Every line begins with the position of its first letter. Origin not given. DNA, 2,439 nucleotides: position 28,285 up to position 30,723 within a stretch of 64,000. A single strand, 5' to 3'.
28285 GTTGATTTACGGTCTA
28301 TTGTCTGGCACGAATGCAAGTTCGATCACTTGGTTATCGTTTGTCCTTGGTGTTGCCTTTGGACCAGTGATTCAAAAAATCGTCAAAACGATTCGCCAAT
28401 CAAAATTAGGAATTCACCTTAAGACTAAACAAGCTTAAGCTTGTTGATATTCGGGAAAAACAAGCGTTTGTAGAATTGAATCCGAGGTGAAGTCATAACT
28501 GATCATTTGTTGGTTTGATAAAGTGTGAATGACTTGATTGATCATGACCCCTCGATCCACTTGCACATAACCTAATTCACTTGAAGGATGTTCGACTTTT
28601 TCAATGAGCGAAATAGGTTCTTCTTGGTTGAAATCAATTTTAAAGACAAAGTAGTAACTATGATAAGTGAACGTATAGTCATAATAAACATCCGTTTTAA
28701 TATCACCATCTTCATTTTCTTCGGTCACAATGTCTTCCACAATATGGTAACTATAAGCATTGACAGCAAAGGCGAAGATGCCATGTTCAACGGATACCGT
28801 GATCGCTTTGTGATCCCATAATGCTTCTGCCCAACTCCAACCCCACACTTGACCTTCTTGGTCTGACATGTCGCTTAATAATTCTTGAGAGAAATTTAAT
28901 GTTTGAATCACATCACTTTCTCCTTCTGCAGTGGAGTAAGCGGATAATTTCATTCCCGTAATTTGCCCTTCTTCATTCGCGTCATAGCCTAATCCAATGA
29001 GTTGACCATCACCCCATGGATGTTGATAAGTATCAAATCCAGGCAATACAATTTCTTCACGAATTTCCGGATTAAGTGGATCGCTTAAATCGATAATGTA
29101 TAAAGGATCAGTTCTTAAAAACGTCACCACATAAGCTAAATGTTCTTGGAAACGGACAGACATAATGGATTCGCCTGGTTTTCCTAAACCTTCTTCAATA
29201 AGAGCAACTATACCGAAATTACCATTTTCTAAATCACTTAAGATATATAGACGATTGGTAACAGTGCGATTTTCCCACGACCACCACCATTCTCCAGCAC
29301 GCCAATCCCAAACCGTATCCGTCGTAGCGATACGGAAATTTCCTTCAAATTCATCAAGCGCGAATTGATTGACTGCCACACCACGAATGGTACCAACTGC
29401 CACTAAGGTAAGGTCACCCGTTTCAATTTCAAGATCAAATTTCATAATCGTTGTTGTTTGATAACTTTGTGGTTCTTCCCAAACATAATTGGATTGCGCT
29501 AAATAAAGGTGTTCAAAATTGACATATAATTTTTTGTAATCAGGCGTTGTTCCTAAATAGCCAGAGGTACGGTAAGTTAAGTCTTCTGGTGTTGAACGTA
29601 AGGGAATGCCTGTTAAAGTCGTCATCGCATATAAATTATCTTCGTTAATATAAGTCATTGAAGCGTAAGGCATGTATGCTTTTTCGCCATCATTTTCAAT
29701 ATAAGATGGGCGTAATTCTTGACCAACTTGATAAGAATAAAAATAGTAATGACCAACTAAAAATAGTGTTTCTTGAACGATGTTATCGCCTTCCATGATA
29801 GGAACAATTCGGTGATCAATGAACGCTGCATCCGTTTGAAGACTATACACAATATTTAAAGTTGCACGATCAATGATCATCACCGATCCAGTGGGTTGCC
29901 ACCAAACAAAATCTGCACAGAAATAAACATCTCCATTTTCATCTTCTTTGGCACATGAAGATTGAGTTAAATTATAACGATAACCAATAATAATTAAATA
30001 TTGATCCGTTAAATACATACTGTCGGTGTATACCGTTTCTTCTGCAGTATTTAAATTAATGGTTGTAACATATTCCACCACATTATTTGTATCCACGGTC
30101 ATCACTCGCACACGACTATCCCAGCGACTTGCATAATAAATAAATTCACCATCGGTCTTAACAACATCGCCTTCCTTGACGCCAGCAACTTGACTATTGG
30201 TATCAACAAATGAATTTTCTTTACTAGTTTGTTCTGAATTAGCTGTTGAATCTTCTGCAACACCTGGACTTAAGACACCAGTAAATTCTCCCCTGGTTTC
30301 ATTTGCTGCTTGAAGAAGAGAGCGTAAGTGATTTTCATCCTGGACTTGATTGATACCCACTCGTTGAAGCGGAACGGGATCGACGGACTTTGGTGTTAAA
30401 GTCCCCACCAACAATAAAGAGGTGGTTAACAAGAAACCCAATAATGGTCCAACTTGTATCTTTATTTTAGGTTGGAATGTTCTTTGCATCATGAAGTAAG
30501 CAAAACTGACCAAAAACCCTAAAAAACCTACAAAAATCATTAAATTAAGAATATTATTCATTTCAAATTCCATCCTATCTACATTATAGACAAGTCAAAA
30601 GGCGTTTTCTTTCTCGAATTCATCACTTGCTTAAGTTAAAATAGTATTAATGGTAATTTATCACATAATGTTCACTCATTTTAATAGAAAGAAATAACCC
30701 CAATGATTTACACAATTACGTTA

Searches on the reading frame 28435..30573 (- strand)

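Call 19: search_protein_families(library=pfam, proteins=[window:28435-30573:-], max_evalue=0.001)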
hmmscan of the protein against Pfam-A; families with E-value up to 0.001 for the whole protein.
window:28435-30573:- (712 aa): 1 family
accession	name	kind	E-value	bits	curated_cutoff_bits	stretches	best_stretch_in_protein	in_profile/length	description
PF09826.15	Beta_propel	-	5.4e-90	303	22.4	1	124-695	3-492/495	Beta propeller domain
